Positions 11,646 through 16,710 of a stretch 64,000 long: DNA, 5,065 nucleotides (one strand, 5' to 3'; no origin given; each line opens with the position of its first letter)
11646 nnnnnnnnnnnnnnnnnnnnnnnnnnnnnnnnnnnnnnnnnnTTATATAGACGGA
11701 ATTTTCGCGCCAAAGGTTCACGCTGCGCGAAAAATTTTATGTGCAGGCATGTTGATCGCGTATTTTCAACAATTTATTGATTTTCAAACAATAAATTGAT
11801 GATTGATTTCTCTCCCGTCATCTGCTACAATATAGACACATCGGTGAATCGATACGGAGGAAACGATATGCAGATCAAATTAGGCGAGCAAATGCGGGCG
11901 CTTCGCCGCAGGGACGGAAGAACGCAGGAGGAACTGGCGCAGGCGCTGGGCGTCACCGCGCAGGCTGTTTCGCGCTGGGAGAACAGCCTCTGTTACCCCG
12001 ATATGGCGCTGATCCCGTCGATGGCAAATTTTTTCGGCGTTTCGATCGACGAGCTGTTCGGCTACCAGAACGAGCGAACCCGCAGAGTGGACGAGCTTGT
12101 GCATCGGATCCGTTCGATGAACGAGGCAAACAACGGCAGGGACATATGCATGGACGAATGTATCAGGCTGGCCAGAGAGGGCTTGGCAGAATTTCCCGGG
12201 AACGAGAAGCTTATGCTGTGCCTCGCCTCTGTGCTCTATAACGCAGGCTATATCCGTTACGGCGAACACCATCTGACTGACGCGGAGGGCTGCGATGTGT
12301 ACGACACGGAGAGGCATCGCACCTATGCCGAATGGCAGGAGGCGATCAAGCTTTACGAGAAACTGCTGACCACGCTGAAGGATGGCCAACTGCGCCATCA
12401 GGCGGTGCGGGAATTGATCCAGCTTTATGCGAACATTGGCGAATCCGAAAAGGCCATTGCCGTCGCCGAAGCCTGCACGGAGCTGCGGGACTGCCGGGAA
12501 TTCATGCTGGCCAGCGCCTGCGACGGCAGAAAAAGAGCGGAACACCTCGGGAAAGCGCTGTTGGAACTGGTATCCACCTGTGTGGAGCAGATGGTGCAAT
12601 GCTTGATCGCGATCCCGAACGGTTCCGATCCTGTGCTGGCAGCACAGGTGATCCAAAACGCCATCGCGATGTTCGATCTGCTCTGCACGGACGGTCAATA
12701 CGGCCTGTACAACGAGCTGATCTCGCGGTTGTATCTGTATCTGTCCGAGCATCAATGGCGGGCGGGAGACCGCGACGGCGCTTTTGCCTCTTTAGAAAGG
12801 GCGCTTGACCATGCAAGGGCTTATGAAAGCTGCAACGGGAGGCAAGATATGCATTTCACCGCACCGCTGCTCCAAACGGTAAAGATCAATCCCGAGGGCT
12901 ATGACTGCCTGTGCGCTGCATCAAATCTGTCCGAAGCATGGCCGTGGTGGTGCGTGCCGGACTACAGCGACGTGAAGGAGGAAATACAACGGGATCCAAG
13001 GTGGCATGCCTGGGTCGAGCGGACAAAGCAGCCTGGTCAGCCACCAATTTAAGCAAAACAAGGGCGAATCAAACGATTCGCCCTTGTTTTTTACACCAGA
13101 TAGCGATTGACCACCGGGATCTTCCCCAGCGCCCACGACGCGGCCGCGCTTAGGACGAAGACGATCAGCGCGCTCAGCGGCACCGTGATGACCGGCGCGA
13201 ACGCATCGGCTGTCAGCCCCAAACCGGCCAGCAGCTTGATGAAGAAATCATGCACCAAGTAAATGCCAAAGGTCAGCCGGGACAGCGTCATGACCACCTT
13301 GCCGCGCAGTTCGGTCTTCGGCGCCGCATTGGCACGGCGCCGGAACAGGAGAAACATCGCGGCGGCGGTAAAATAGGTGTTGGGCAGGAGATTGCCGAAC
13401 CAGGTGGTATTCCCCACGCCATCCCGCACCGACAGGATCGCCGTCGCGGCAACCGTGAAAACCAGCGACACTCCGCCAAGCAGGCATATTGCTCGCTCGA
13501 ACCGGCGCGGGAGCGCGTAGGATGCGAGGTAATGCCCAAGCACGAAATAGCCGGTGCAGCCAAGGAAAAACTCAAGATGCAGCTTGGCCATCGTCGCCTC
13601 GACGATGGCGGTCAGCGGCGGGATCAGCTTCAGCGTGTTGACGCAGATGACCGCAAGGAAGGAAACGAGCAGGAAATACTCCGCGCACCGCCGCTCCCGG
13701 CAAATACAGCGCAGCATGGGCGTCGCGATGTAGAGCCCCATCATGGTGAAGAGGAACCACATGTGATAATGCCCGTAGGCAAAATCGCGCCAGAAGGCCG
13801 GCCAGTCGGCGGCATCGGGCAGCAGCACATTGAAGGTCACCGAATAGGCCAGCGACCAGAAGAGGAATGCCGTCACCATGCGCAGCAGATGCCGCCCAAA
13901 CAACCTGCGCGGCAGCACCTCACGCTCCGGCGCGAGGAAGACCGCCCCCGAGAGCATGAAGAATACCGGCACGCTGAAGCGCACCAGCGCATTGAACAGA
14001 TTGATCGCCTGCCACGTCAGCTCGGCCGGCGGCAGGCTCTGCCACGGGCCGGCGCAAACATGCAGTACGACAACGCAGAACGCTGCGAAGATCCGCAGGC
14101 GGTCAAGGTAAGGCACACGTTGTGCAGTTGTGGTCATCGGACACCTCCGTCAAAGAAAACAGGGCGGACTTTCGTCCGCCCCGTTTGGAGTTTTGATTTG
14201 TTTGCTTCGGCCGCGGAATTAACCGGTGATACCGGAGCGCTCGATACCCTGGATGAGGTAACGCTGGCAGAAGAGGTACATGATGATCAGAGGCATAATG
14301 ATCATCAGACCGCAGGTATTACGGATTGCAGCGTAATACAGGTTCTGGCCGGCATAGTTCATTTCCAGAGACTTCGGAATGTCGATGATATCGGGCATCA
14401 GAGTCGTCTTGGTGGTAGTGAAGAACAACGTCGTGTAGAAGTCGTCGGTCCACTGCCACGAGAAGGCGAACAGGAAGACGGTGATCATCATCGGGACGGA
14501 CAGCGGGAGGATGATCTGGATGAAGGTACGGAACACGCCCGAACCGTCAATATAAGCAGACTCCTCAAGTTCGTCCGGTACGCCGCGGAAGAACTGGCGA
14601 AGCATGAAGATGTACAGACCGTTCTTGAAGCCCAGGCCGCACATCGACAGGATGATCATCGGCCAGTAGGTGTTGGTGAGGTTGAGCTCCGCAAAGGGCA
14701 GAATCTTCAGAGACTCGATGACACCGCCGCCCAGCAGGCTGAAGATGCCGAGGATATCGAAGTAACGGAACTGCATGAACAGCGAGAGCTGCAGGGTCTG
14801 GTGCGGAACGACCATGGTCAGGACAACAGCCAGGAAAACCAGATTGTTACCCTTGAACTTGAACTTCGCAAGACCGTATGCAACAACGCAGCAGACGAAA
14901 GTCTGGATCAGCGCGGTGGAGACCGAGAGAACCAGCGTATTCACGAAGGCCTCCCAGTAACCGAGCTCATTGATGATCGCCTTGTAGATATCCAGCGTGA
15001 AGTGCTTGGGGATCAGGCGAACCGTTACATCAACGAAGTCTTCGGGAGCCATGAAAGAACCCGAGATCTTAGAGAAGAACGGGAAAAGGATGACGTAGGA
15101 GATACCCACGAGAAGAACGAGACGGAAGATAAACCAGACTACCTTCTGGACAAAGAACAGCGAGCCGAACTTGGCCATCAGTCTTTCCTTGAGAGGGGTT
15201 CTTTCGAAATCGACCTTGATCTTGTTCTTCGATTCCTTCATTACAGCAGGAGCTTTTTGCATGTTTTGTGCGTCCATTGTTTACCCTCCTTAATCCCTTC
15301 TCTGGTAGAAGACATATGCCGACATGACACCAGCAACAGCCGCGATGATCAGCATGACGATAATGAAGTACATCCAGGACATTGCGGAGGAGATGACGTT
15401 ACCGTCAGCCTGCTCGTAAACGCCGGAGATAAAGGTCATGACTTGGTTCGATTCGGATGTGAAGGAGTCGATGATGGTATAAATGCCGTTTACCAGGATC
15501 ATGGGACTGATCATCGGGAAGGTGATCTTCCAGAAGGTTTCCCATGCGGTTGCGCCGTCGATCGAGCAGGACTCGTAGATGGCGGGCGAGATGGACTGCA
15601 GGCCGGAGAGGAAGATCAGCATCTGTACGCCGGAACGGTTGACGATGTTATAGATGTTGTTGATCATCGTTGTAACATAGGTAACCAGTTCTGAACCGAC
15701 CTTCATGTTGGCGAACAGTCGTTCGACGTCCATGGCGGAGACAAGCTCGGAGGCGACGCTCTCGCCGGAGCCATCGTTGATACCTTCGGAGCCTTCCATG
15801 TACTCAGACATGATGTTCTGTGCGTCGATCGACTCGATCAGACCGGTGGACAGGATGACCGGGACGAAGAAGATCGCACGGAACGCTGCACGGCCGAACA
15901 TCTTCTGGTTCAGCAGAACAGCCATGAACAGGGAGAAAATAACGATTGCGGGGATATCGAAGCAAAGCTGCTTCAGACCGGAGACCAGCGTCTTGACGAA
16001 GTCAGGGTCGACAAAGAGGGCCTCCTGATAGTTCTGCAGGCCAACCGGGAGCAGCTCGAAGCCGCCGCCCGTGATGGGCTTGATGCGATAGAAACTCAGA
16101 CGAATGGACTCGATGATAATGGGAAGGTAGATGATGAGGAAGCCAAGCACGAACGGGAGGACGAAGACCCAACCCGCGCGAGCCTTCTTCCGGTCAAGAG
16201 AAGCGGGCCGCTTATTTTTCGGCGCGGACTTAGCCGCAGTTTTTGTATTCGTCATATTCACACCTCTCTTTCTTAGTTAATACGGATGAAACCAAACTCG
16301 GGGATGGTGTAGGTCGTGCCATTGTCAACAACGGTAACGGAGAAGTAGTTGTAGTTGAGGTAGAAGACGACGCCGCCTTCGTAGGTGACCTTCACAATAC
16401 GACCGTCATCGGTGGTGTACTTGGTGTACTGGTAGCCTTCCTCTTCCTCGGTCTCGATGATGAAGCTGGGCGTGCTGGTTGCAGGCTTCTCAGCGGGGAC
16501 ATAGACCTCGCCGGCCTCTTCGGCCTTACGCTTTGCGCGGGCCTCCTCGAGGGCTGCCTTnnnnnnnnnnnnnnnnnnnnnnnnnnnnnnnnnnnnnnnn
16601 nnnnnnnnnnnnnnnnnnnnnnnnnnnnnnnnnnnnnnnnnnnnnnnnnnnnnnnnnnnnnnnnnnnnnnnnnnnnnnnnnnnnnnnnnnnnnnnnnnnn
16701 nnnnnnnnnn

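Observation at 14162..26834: Seven-gene glycan-uptake operon: two permease pairs, one CBM-fused binding protein, two unusual exported proteins, no ATPase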

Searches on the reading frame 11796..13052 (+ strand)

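Call 22: search_protein_families(library=pfam, proteins=[window:11796-13052:+], max_evalue=0.001)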
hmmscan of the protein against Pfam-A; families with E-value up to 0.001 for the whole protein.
window:11796-13052:+ (418 aa): 4 families
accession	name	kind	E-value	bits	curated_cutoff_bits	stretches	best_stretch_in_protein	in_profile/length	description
PF13560.12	HTH_31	-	9.3e-12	45.5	27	1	29-86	2-60/64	Helix-turn-helix domain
PF01381.28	HTH_3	-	2.8e-11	43.7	23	1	34-87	2-55/55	Helix-turn-helix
PF13428.12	TPR_14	-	7.2e-07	29.7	23.5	0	203-235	3-36/44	Tetratricopeptide repeat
PF13384.12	HTH_23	-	0.00029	21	24.6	0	32-61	7-37/50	Homeodomain-like domain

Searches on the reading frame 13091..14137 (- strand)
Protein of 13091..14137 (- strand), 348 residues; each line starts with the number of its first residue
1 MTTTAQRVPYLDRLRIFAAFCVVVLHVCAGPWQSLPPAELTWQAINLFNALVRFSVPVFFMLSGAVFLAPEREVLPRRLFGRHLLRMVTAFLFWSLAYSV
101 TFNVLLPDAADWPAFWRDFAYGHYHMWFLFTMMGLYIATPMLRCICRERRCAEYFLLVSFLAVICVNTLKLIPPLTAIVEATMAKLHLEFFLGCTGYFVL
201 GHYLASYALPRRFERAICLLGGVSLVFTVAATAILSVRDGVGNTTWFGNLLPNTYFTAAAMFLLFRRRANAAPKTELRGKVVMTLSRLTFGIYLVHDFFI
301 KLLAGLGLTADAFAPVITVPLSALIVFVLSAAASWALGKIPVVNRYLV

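Call 22: search_protein_families(library=pfam, proteins=[window:13091-14137:-], max_evalue=0.001)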
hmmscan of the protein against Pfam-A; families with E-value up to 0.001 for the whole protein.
window:13091-14137:- (348 aa): 1 family
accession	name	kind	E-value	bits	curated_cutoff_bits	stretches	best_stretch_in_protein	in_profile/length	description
PF01757.29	Acyl_transf_3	-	1.3e-36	126.7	31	1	9-337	2-324/326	Acyltransferase domain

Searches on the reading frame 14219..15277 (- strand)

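Call 3: search_protein_families(library=pfam, proteins=[window:14219-15277:-], max_evalue=0.01)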
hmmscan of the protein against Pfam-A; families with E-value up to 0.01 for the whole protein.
window:14219-15277:- (352 aa): 1 family
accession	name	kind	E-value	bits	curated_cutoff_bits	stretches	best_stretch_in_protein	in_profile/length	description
PF00528.27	BPD_transp_1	-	1.5e-10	41.6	26.4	1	133-341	5-178/184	Binding-protein-dependent transport system inner membrane component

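Call 4: search_protein_families(library=ncbifam, proteins=[window:14219-15277:-], max_evalue=0.01)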
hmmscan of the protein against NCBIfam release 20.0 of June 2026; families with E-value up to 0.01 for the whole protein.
window:14219-15277:- (352 aa): 12 families
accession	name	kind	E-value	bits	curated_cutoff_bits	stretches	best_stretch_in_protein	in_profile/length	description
NF040932.1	ABC_arch_GlcU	equivalog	3.7e-19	69.4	340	2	196-347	125-266/272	glucose ABC transporter permease GlcU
NF008210.0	PRK10973.1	equivalog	1.3e-18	67.7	297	1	51-345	11-276/281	sn-glycerol-3-phosphate ABC transporter permease UgpE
NF008231.0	PRK10998.1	equivalog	5.7e-17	62.2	261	1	109-351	83-295/296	maltose ABC transporter permease MalG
TIGR01581.1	Mo_ABC_porter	hypoth_equivalog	1.1e-11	44.6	210.3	1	109-290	17-185/225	ABC transporter permease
NF007047.0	PRK09500.1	equivalog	7.4e-10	38.9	326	1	90-186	39-136/257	spermidine/putrescine ABC transporter permease PotC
NF040839.1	tungstate_WtpB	equivalog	3e-09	36.9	340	1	95-272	31-190/251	tungstate ABC transporter permease WtpB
TIGR02141.1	modB_ABC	equivalog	9.1e-07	28.7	182.6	1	114-274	3-147/208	molybdate ABC transporter permease subunit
TIGR03262.1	PhnU2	equivalog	2.7e-06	26.3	593.25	1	92-322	315-518/546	putative 2-aminoethylphosphonate ABC transporter permease subunit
NF006939.0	PRK09421.1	equivalog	4.3e-06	26.3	262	1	108-286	9-171/230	molybdate ABC transporter permease subunit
TIGR02139.1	permease_CysT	equivalog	4e-05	23.3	246.1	1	93-277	34-202/265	sulfate ABC transporter permease subunit CysT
NF008232.0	PRK10999.1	equivalog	0.0022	16.8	392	1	107-273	283-445/520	maltose ABC transporter permease MalF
NF007889.0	PRK10592.1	equivalog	0.0071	16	476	1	227-299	160-231/281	putrescine ABC transporter permease PotI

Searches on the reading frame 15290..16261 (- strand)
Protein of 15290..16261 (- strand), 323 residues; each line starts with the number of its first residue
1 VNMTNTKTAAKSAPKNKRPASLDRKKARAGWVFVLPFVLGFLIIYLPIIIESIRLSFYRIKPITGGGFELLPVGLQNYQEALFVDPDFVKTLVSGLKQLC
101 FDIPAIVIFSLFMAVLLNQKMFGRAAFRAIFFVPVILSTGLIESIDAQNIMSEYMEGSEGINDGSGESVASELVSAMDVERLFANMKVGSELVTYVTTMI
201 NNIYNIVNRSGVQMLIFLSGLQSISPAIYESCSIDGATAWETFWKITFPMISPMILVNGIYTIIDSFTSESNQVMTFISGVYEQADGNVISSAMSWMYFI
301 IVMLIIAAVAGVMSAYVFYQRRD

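Call 3: search_protein_families(library=pfam, proteins=[window:15290-16261:-], max_evalue=0.01)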
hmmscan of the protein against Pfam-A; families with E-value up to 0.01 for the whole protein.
window:15290-16261:- (323 aa): 1 family
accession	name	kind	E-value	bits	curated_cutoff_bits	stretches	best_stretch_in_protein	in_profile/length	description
PF00528.27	BPD_transp_1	-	1.3e-09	38.5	26.4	1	213-319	68-175/184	Binding-protein-dependent transport system inner membrane component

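Call 4: search_protein_families(library=ncbifam, proteins=[window:15290-16261:-], max_evalue=0.01)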
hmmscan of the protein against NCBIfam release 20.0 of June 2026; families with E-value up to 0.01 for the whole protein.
window:15290-16261:- (323 aa): 7 families
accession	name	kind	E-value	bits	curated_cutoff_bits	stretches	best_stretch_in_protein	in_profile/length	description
NF007852.0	PRK10561.1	equivalog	3.9e-09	36.8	335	1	211-268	171-232/295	sn-glycerol-3-phosphate ABC transporter permease UgpA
NF040932.1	ABC_arch_GlcU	equivalog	3.2e-06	27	340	1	193-267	131-202/272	glucose ABC transporter permease GlcU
NF008232.0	PRK10999.1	equivalog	9.9e-06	24.5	392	1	214-254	391-432/520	maltose ABC transporter permease MalF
NF008231.0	PRK10998.1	equivalog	0.00052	19.7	261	1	220-268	180-228/296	maltose ABC transporter permease MalG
TIGR00969.1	3a0106s02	subfamily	0.0011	18.5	240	1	222-257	167-202/272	sulfate ABC transporter permease subunit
TIGR01581.1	Mo_ABC_porter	hypoth_equivalog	0.0022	17.5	210.3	1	218-264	123-169/225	ABC transporter permease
NF006939.0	PRK09421.1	equivalog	0.0043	16.5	262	1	221-294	116-186/230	molybdate ABC transporter permease subunit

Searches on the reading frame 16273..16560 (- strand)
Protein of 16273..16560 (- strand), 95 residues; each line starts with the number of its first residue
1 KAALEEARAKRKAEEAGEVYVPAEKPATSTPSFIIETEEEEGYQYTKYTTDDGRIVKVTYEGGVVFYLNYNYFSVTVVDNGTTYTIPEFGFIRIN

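Call 64: search_protein_families(library=pfam, proteins=[window:16273-16560:-], max_evalue=10)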
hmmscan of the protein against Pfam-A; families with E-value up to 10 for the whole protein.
window:16273-16560:- (95 aa): 2 families
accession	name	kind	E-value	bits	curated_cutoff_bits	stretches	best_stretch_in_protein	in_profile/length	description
PF18952.6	DUF5696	-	0.016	14.2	25.6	1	42-79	567-603/612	Family of unknown function (DUF5696)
PF13670.12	PepSY_2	-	0.33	11.4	24.3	1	34-80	34-82/83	Peptidase propeptide and YPEB domain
